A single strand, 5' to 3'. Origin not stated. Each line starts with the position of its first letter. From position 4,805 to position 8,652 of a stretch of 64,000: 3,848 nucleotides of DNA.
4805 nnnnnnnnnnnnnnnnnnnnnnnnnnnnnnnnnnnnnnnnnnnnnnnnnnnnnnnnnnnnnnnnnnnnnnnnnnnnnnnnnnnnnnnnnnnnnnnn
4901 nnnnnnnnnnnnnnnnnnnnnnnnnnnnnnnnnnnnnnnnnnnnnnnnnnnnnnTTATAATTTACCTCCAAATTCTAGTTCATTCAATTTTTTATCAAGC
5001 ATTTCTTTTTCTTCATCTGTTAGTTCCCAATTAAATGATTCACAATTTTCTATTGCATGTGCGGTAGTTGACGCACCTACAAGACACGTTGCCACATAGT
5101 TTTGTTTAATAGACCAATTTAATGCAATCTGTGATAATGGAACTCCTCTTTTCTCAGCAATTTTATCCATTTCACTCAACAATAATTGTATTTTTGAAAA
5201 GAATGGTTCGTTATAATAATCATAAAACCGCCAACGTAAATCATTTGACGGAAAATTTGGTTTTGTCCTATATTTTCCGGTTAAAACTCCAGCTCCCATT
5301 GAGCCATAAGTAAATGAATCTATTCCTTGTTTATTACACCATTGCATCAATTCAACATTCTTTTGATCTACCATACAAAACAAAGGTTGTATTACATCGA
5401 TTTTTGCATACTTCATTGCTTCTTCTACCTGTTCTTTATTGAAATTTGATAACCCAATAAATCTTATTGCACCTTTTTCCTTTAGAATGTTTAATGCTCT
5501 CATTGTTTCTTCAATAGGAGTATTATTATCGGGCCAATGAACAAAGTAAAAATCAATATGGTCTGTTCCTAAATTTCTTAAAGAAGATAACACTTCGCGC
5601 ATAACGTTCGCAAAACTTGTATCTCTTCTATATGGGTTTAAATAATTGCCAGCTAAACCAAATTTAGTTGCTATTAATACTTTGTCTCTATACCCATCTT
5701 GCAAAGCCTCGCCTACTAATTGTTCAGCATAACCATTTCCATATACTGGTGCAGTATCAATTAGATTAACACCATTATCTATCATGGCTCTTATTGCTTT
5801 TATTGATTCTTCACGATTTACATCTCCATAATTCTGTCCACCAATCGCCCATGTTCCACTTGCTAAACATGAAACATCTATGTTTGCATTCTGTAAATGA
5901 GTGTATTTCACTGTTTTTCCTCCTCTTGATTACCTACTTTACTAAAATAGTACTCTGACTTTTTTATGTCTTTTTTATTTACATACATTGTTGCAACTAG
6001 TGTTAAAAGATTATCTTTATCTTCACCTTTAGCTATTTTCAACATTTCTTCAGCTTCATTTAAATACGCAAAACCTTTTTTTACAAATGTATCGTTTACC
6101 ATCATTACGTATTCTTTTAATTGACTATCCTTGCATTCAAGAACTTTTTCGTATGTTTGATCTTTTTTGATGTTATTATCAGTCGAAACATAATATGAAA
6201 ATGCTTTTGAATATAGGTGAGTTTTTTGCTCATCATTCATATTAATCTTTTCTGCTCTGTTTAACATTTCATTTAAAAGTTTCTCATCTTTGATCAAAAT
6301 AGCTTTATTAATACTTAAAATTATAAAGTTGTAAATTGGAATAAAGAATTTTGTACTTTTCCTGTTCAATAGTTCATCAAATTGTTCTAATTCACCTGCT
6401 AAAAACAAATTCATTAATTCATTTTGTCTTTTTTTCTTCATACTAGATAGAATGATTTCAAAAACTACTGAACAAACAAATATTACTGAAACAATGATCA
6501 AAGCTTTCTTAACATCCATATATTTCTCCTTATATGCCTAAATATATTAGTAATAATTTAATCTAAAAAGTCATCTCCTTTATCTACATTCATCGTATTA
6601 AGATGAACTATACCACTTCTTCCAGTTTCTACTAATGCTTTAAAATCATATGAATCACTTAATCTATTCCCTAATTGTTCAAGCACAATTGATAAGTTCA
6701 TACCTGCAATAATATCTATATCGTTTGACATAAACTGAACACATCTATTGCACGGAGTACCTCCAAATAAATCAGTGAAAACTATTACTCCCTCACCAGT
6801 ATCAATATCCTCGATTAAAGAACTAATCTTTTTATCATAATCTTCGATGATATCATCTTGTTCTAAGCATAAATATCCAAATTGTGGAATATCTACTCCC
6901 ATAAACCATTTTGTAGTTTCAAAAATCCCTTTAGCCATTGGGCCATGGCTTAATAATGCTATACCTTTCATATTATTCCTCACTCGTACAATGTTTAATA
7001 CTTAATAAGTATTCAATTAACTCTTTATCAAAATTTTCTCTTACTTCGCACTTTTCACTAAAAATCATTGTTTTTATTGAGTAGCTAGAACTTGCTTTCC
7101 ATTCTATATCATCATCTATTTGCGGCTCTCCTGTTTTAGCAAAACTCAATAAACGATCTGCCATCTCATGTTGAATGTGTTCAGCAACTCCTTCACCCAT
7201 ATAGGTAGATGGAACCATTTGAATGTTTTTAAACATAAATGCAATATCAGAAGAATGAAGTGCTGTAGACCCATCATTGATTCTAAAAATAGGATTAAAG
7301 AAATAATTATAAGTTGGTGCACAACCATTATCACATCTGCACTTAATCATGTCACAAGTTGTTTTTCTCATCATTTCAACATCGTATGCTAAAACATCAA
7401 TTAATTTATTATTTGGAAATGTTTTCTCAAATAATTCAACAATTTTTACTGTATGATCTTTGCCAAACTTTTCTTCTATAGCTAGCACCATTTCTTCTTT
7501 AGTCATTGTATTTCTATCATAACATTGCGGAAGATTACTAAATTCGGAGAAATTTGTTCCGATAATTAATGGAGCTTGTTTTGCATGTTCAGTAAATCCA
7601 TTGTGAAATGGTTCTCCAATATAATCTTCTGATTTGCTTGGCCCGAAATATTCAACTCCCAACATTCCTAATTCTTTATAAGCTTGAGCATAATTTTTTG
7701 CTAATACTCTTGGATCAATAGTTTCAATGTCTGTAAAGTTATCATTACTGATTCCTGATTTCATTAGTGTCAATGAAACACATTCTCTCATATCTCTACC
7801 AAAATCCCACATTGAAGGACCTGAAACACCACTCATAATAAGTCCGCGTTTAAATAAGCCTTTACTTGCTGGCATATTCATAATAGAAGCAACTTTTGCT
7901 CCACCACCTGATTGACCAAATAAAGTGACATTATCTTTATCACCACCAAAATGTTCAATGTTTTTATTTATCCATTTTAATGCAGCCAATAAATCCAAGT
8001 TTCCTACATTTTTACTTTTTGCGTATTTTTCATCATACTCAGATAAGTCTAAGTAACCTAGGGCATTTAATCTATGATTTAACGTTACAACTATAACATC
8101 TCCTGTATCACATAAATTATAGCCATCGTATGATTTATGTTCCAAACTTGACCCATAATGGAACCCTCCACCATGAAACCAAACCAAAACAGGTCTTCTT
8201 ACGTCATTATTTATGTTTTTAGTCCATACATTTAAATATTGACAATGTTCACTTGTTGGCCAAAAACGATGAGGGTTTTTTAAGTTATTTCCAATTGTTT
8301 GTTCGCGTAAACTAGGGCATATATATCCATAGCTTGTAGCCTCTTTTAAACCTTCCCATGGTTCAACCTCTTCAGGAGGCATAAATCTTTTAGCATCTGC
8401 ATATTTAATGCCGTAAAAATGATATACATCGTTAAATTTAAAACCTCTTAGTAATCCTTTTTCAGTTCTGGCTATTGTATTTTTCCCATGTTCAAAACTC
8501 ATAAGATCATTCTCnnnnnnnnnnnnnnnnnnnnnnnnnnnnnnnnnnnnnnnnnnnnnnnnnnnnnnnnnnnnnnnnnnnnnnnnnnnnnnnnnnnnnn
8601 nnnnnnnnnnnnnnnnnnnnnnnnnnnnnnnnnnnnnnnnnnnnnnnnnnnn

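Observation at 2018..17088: Candidate undescribed catabolic system: mannose-family PTS and phospho-ketose cleavage pathway co-transcribed with four cytoplasmic esterases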

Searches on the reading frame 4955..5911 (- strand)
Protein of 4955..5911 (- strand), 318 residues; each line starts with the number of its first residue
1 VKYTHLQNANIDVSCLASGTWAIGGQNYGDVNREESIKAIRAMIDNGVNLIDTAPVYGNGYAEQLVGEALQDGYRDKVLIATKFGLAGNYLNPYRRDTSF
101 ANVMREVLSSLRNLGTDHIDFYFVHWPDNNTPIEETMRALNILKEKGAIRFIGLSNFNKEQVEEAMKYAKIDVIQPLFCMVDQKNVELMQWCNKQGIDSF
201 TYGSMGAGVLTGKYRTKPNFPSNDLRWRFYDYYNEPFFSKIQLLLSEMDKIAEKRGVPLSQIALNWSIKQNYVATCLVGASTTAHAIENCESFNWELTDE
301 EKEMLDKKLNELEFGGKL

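Call 3: search_protein_families(library=pfam, proteins=[window:4955-5911:-])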
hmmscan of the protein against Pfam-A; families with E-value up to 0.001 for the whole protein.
window:4955-5911:- (318 aa): 1 family
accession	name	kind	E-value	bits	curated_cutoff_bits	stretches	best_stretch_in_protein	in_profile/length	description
PF00248.27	Aldo_ket_red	-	7.2e-75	252.2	24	1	17-308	3-289/291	Aldo/keto reductase family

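Call 5: search_protein_families(library=ncbifam, proteins=[window:4955-5911:-], max_evalue=0.001)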
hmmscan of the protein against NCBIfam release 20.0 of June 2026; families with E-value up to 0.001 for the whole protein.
window:4955-5911:- (318 aa): 7 families
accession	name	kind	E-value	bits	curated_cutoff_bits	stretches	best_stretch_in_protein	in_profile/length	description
NF049922.1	MethglyxlRedYdjG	equivalog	1.8e-53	181.7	550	1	1-312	1-324/326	NADH-dependent methylglyoxal reductase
NF007695.0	PRK10376.1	subfamily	2e-31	109.2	280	1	18-206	22-216/290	oxidoreductase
TIGR01293.1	Kv_beta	subfamily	5e-31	107.9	365.4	1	1-294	1-302/319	voltage-dependent potassium channel subunit beta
NF007912.0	PRK10625.1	equivalog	3e-30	105.8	415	2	135-302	159-331/346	NADP(H)-dependent aldo-keto reductase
NF007388.0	PRK09912.1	subfamily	2.4e-29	102.3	448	1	1-310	13-333/346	L-glyceraldehyde 3-phosphate reductase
NF008377.0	PRK11172.1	equivalog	1.7e-21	76.6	327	1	34-208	16-184/267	2,5-didehydrogluconate reductase DkgB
NF008598.0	PRK11565.1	equivalog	7e-17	61.4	425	1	31-199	25-183/275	2,5-didehydrogluconate reductase DkgA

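Call 30: search_solved_structures(query=window:4955-5911:-, max_evalue=1e-30)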
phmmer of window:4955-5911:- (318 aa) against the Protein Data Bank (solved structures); distinct sequences matched with E-value up to 1e-30: 18.
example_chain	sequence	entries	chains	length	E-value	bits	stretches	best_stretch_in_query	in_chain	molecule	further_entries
3n2t_A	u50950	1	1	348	3.2e-55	190.7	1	11-307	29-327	Putative oxidoreductase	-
1pz1_A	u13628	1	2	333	6.3e-54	186.4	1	1-305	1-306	General stress protein 69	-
1pyf_A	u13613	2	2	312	2.6e-48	168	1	2-307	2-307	IolS protein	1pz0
4xk2_A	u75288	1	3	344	2e-36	128.9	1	1-306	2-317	Aldo/keto reductase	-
5dan_A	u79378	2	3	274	2e-34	122.3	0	2-213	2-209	2,5-diketo-D-gluconic acid reductase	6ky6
6kik_A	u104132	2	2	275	2.1e-34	122.3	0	2-213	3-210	Oxidoreductase, aldo/keto reductase family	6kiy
3eb3_A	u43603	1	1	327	5.5e-34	120.9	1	3-291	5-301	Voltage-gated potassium channel subunit beta-2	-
1qrq_A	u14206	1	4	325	2e-33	119.1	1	3-291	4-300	PROTEIN (KV BETA2 PROTEIN)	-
3eau_A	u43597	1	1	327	2e-33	119.1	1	3-291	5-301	Voltage-gated potassium channel subunit beta-2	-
6ci1_A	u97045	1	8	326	2e-33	119.1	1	3-291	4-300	Voltage-gated potassium channel subunit beta-2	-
2a79_A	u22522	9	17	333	2.1e-33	119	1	3-291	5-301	Voltage-gated potassium channel beta-2 subunit | Voltage-gated potassium channel subunit beta-2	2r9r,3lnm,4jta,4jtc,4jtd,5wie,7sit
1exb_A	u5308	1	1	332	2.1e-33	119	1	3-291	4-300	KV BETA2 PROTEIN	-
6ebk_A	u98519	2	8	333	2.1e-33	119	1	3-291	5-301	Voltage-gated potassium channel subunit beta-2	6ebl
7wf3_C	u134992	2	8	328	2.5e-33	118.7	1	3-290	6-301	Voltage-gated potassium channel subunit beta-2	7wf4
3lut_A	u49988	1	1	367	2.9e-33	118.5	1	3-291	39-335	Voltage-gated potassium channel subunit beta-2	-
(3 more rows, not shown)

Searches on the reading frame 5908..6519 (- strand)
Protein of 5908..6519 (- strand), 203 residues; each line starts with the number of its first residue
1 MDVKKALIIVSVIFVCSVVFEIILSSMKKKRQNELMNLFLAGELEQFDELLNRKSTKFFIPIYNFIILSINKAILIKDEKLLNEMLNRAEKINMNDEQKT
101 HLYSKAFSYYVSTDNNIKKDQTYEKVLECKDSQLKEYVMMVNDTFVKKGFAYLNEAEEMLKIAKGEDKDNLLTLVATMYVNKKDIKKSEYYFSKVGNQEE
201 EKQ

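Call 3: search_protein_families(library=pfam, proteins=[window:5908-6519:-])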
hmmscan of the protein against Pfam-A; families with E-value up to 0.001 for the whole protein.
window:5908-6519:- (203 aa): 0 families

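Call 5: search_protein_families(library=ncbifam, proteins=[window:5908-6519:-], max_evalue=0.001)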
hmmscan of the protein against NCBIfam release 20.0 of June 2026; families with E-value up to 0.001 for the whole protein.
window:5908-6519:- (203 aa): 0 families

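Call 34: find_homologous_proteins(query=window:5908-6519:-, max_evalue=0.001)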
Query window:5908-6519:- (203 aa): 6 proteins with E <= 0.001 among 504 candidates.
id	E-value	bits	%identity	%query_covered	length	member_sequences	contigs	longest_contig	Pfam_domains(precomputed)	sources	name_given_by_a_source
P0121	1.5e-120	418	100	100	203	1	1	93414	-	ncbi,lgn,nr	ncbi:MAG: hypothetical protein VB009_04145 [Erysipelotrichaceae bacterium]|nr:hypothetical protein [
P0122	5.6e-108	377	88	100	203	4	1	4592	-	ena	-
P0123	3.6e-105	367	87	100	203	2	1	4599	-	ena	-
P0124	1.2e-104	366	87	100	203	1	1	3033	-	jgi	-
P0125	1.4e-104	366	85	100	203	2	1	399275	-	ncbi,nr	ncbi:MAG: hypothetical protein VB012_03875 [Erysipelotrichaceae bacterium]|nr:hypothetical protein [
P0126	7.6e-55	204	51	91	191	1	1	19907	-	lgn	-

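Call 35: find_encoding_contigs(protein=P0125, flank=10000, max_places=2)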
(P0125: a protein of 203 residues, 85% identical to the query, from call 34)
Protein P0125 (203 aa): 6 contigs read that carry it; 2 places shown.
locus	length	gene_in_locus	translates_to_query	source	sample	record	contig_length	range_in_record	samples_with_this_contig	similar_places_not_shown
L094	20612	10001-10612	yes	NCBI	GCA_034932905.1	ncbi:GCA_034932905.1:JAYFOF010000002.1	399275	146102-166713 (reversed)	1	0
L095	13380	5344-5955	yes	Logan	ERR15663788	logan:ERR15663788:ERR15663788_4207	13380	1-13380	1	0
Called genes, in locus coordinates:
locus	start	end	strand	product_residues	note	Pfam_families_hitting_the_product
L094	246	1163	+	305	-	PF00294:PfkB, PF08543:Phos_pyr_kin (weak)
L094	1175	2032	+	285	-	PF00756:Esterase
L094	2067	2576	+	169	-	PF03830:PTSIIB_sorb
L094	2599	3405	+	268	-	PF03609:EII-Sor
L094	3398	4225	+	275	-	PF03613:EIID-AGA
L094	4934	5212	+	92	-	PF07690:MFS_1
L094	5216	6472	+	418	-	PF00756:Esterase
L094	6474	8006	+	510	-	PF00135:COesterase, PF20434:BD-FAE, PF07859:Abhydrolase_3 (faint)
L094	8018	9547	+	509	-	PF00135:COesterase, PF20434:BD-FAE (weak), PF07859:Abhydrolase_3 (faint)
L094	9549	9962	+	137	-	PF03610:EIIA-man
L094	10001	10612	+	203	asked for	-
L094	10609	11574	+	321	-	PF00248:Aldo_ket_red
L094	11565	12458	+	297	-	PF01116:F_bP_aldolase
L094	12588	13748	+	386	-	PF07690:MFS_1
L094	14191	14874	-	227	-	PF02308:MgtC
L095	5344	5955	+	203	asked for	-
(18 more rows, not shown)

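Call 43: predict_structure(alignment_id=A2)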
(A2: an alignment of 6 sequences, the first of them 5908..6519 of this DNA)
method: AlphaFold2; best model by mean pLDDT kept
length: 203 residues; sequences in the alignment: 6
mean_pLDDT: 87.4   pTM: 0.73
mean pLDDT of the five models: 87.4, 80.8, 74.1, 73.5, 70.4
residues with pLDDT >= 90: 110; 70-90: 82; 50-70: 6; < 50: 5
segments of 3 or more residues with pLDDT < 50: 199-203
pLDDT, mean of each block of 10 residues (from residue 1): 77 72 75 82 87 79 89 91 96 94 95 92 97 93 95 95 88 96 97 73 38
secondary structure, 60 per line:
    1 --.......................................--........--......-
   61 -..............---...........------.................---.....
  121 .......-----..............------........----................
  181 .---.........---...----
elements in order: H3-41 H44-51 H54-59 H62-75 H79-89 H96-112 H116-127 H133-146 H153-160 H165-181 H185-193

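Call 46: fold_search(model_id=the predicted structure, library=pdb)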
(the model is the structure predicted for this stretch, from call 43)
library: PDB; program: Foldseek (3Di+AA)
matches with E <= 10: 858; with E <= 0.001: 0
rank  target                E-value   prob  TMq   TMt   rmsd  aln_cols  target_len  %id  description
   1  8ro2_I                8.3e-02  0.99  0.39  0.13  11.3       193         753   12  Integrative Structure of the human intron lariat Spliceosome (ILS'') (released 2024-09-18)
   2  7nri_D                8.3e-02  0.91  0.29  0.28  15.6       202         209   10  Structure of the darobactin-bound E. coli BAM complex (BamABCDE) (released 2021-04-21)
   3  9hmf_K                8.7e-02  0.97  0.39  0.13  12.4       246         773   13  Periplasmic scaffold of the Campylobacter jejuni flagellar motor (alpha carbon trace) (released 2024-12-25)
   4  3asg_B                1.0e-01  0.99  0.44  0.50   6.4       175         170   16  MamA D159K mutant 2 (released 2011-07-20)
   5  7ri5_D                1.0e-01  0.90  0.29  0.28  16.2       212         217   11  Structure of a BAM in MSP1E3D1 nanodiscs at 4 Angstrom resolution (released 2021-12-22)
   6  6een_C                1.1e-01  1.00  0.53  0.37   5.7       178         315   12  Crystal structure of a designer Pentatrico Peptide RNA binding protein, bound to a complex RNA target and featuring an (released 2019-08-21)
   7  8glv_Le               1.1e-01  0.99  0.42  0.25   9.4       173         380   13  96-nm repeat unit of doublet microtubules from Chlamydomonas reinhardtii flagella (released 2023-05-31)
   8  8tar_U                1.1e-01  0.98  0.45  0.21   8.4       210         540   15  APC/C-CDH1-UBE2C-Ubiquitin-CyclinB-NTD (released 2023-09-27)
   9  9hmf_L                1.2e-01  1.00  0.57  0.20   4.3       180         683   16  Periplasmic scaffold of the Campylobacter jejuni flagellar motor (alpha carbon trace) (released 2024-12-25)
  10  3as5_A                1.2e-01  0.98  0.41  0.44   7.1       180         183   15  MamA AMB-1 P212121 (released 2011-07-20)
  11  3asf_B                1.2e-01  0.98  0.39  0.44   7.1       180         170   13  MamA MSR-1 C2 (released 2011-07-20)
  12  9ijj_k                1.2e-01  1.00  0.51  0.15   5.4       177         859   11  In situ structure of the central apparatus in mouse sperm axoneme. (released 2025-06-04)
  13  6een_B                1.2e-01  1.00  0.53  0.36   5.9       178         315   12  Crystal structure of a designer Pentatrico Peptide RNA binding protein, bound to a complex RNA target and featuring an (released 2019-08-21)
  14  5d0o_D                1.2e-01  0.90  0.29  0.29  16.6       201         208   13  BamABCDE complex, outer membrane beta barrel assembly machinery entire complex (released 2016-03-09)
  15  9co0_D                1.4e-01  0.90  0.29  0.29  15.2       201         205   12  CryoEM structure of BAM in complex with the PTB2 open-state inhibitor (in SMA nanodisc) (released 2024-12-25)
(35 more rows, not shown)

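Call 60: search_protein_families(library=pfam, proteins=[window:5908-6519:-], max_evalue=1)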
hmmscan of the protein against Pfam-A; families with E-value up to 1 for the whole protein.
window:5908-6519:- (203 aa): 3 families
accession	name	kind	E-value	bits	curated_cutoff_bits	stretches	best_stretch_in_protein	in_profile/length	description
PF16492.10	Cadherin_C_2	-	0.0028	18.8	31.5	1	6-118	9-77/85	Cadherin cytoplasmic C-terminal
PF03937.21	Sdh5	-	0.093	13.1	27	0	119-141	34-56/76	Flavinator of succinate dehydrogenase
PF23914.1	TPR_CcmH_CycH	-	0.23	11.7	42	0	152-197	102-149/158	Cytochrome c-type biogenesis protein H TPR domain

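Call 68: search_protein_representatives(alignment_id=A2)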
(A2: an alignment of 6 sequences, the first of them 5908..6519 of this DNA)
Query: 6 sequences, 203 profile positions. Proteins with E-value up to 0.001 (for the whole library): 348; up to 1e-10: 142; up to 1e-30: 4. The best 150 are listed.
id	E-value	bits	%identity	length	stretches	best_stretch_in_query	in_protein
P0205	1.8e-53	197.6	-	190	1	4-191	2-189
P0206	1.7e-47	178.0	-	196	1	5-193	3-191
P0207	1.1e-39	152.5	-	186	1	5-187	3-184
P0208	2.7e-37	144.7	-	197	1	5-196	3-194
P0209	3.6e-26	108.4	-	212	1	6-197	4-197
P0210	4.3e-26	108.1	-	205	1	7-194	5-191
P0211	3.1e-25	105.3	-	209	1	9-198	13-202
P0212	8.8e-25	103.9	-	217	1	8-201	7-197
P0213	1.3e-24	103.3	-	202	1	9-196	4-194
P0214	1.6e-24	103.0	-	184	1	6-185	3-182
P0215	5.8e-24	101.2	-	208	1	7-193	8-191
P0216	1.3e-23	100.1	-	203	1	5-196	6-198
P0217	6.3e-23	97.8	-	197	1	1-192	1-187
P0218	8.5e-23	97.4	-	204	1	26-198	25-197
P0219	1.7e-22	96.4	-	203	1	6-193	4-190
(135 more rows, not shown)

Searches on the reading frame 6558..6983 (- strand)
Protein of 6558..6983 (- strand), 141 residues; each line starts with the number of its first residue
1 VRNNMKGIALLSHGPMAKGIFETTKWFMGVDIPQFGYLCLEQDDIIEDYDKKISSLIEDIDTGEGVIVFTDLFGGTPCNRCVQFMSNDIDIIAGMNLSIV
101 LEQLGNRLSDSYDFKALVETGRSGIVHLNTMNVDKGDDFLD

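Call 3: search_protein_families(library=pfam, proteins=[window:6558-6983:-])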
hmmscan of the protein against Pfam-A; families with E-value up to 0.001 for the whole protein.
window:6558-6983:- (141 aa): 1 family
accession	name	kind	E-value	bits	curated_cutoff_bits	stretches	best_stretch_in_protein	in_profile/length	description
PF03610.21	EIIA-man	-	8.1e-19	68.3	21.4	1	7-118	1-112/116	PTS system fructose IIA component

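Call 5: search_protein_families(library=ncbifam, proteins=[window:6558-6983:-], max_evalue=0.001)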
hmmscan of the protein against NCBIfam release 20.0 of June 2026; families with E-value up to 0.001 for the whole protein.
window:6558-6983:- (141 aa): 3 families
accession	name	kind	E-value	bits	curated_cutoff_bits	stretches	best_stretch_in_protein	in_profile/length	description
NF040761.1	AgaF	equivalog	1.5e-17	64.2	130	1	5-130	1-129/144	PTS galactosamine/N-acetylgalactosamine transporter subunit IIA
TIGR00824.1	EIIA-man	subfamily_domain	4.6e-13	49.3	98.35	1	8-118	4-113/116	mannose/fructose/sorbose PTS transporter subunit IIA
NF011670.1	PRK15088.1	equivalog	2.7e-10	39.7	400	1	8-134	5-135/323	PTS mannose transporter subunit IIAB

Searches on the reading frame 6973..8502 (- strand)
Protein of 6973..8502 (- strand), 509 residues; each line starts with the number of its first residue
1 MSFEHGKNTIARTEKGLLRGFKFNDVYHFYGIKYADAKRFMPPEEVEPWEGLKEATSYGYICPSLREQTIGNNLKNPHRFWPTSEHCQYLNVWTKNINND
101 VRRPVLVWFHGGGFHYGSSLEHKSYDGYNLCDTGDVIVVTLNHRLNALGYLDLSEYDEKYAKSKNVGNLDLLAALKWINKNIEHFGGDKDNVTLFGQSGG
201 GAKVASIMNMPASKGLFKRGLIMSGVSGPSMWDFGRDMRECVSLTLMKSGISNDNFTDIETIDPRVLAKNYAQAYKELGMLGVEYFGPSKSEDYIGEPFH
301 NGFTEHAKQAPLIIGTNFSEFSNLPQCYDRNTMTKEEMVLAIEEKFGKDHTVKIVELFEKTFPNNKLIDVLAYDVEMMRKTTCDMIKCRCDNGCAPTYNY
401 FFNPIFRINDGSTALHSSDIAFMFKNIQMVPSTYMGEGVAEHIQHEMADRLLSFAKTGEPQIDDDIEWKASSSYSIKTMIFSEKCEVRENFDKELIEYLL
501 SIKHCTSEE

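Call 3: search_protein_families(library=pfam, proteins=[window:6973-8502:-])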
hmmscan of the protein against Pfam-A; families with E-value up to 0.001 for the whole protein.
window:6973-8502:- (509 aa): 3 families
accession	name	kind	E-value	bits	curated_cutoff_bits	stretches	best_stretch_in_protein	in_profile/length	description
PF00135.34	COesterase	-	1.6e-74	252.2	27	1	9-491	3-507/515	Carboxylesterase family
PF20434.5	BD-FAE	-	4.6e-07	30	26.8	1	99-209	9-107/215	BD-FAE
PF07859.19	Abhydrolase_3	-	8.7e-07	29.3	25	0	170-214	51-95/210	alpha/beta hydrolase fold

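Call 5: search_protein_families(library=ncbifam, proteins=[window:6973-8502:-], max_evalue=0.001)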
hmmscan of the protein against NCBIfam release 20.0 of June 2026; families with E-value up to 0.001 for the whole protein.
window:6973-8502:- (509 aa): 3 families
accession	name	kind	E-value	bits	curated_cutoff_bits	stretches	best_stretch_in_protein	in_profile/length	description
NF058653.1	LipP1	equivalog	2.8e-10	39.6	350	1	99-210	67-164/300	LipP1 family hormone-sensitive lipase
NF052354.1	EstLipQMycob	equivalog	2.8e-05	22.9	700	1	90-221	151-268/418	esterase LipQ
NF041555.1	tannase_A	equivalog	0.00047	18.9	550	0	158-206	169-217/619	subtype A tannase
